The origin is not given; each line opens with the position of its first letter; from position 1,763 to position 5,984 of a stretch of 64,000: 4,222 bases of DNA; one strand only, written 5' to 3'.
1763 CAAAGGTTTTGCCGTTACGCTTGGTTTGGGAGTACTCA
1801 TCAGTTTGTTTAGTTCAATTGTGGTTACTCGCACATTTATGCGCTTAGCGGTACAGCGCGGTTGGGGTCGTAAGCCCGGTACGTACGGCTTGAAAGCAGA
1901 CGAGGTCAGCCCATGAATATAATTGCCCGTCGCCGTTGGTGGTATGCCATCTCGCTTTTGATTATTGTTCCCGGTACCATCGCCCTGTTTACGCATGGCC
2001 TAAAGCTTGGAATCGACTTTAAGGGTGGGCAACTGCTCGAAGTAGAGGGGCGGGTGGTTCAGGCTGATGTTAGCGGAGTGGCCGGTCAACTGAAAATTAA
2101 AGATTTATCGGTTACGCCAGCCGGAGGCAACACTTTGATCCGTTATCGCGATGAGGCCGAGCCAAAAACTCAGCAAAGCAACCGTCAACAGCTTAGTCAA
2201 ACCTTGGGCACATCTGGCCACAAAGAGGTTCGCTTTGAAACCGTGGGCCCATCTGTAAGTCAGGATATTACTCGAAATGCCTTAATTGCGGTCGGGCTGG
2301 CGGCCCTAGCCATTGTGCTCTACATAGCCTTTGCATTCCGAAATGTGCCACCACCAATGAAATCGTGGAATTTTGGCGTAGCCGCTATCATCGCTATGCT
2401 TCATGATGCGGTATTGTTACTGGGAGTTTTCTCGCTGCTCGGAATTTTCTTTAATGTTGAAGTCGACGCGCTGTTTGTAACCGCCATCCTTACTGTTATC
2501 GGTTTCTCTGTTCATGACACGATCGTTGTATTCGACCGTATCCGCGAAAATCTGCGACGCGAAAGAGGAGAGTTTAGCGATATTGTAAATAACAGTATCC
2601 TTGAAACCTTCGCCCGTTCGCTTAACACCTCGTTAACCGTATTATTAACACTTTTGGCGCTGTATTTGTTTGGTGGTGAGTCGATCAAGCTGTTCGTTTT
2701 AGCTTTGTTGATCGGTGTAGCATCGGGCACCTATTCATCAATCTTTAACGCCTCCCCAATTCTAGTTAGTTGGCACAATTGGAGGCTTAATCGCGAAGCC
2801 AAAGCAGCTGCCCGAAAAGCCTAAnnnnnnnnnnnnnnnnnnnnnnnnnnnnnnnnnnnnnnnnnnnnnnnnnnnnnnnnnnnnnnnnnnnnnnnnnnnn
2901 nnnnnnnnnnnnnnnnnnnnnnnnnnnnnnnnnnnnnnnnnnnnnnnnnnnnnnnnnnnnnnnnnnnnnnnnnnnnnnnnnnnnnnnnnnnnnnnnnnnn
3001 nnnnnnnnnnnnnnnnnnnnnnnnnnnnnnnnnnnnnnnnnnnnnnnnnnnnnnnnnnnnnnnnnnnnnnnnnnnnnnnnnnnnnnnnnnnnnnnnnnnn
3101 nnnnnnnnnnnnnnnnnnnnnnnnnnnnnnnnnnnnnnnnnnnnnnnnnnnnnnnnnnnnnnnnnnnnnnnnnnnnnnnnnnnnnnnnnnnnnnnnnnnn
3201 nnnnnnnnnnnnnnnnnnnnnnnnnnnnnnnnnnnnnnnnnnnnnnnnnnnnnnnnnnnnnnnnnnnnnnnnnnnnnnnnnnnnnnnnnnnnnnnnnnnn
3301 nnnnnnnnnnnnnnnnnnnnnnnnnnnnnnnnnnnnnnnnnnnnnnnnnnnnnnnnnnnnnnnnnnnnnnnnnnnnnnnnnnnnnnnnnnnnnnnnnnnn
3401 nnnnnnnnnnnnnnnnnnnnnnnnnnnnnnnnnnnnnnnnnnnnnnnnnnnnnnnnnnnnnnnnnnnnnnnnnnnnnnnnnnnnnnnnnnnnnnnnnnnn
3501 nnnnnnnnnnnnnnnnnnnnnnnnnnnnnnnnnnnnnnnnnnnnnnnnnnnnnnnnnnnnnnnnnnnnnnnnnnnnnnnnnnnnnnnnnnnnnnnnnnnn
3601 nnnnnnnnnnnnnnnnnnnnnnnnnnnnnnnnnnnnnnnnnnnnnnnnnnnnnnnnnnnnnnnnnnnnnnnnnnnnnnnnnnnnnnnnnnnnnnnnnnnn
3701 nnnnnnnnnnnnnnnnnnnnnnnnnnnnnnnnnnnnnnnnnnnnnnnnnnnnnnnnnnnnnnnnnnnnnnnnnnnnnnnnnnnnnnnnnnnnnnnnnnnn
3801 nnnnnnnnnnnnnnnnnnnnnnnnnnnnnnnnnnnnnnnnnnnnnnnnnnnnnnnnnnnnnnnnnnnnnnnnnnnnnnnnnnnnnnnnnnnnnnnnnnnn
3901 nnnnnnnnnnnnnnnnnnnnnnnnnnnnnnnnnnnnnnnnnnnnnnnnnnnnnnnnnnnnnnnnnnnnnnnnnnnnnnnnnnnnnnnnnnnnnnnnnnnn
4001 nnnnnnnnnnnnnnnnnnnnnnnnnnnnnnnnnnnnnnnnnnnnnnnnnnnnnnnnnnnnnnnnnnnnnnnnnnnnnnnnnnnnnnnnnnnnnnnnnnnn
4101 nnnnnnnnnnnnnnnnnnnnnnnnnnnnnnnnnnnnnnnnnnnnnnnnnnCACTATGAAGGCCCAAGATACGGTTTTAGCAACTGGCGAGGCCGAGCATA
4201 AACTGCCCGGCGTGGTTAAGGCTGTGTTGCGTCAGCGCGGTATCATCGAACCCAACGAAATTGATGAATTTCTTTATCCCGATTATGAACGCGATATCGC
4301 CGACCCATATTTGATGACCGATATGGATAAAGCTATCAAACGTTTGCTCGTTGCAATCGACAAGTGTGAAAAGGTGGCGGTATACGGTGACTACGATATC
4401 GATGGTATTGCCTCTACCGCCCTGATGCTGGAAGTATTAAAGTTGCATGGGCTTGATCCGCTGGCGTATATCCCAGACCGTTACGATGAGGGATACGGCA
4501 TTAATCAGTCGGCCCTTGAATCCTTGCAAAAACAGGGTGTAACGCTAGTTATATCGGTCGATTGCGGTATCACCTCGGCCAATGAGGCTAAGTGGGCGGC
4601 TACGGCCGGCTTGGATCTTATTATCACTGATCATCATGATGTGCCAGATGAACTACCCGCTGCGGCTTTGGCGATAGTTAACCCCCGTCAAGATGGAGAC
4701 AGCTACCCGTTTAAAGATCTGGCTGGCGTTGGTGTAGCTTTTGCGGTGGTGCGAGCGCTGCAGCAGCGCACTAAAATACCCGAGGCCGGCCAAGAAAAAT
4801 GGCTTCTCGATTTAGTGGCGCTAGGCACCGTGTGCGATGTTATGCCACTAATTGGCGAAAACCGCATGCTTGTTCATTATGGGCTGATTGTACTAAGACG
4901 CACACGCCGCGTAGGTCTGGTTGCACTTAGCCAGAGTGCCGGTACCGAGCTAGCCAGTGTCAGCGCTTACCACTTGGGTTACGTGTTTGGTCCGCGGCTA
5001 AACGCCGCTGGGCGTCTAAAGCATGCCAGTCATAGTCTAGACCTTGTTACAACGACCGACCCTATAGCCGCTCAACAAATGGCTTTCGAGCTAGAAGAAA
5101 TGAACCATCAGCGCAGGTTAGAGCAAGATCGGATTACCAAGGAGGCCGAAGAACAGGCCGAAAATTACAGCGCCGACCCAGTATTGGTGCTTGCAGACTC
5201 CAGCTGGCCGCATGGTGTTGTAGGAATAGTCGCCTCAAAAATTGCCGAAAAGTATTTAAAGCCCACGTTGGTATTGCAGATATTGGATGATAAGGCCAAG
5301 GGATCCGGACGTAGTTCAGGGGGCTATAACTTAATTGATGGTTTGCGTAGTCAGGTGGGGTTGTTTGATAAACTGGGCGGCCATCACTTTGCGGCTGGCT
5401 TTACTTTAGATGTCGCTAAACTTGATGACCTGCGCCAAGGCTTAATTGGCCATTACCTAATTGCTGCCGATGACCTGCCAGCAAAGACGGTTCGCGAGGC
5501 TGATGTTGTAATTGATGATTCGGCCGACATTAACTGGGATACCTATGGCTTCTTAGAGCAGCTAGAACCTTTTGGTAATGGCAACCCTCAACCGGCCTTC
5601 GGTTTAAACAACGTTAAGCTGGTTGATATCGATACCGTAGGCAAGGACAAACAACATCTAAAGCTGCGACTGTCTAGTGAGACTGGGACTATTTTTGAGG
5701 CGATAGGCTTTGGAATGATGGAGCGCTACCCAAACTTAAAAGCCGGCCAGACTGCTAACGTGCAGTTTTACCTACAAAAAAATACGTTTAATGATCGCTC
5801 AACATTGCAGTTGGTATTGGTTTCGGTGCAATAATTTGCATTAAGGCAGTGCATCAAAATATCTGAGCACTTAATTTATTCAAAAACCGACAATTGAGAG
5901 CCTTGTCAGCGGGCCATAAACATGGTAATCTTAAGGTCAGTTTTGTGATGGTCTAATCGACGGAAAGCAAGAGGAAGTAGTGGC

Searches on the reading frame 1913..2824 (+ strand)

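Call 74: search_protein_families(library=pfam, proteins=[window:1913-2824:+], max_evalue=0.001)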
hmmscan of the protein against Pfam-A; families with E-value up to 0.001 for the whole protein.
window:1913-2824:+ (303 aa): 2 families
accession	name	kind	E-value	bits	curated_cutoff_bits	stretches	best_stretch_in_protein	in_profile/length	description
PF02355.23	SecD_SecF_C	-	7.8e-59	198.7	20.5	1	103-289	13-188/189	Protein export membrane protein SecD/SecF, C-terminal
PF07549.19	Sec_GG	-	6e-07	29.2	20.3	1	23-45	1-23/28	SecD/SecF GG Motif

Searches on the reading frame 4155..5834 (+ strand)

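Call 74: search_protein_families(library=pfam, proteins=[window:4155-5834:+], max_evalue=0.001)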
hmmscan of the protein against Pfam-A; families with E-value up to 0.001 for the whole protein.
window:4155-5834:+ (559 aa): 3 families
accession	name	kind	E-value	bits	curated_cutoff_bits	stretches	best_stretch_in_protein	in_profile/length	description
PF17768.7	RecJ_OB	-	4e-28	98.1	27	1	456-555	7-105/107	RecJ OB domain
PF01368.27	DHH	-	1.2e-23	84.2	28.1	1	73-225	1-125/125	DHH family, N-terminal domain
PF02272.25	DHHA1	-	3.6e-10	40.7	25.9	1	342-428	3-94/102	DHHA1 domain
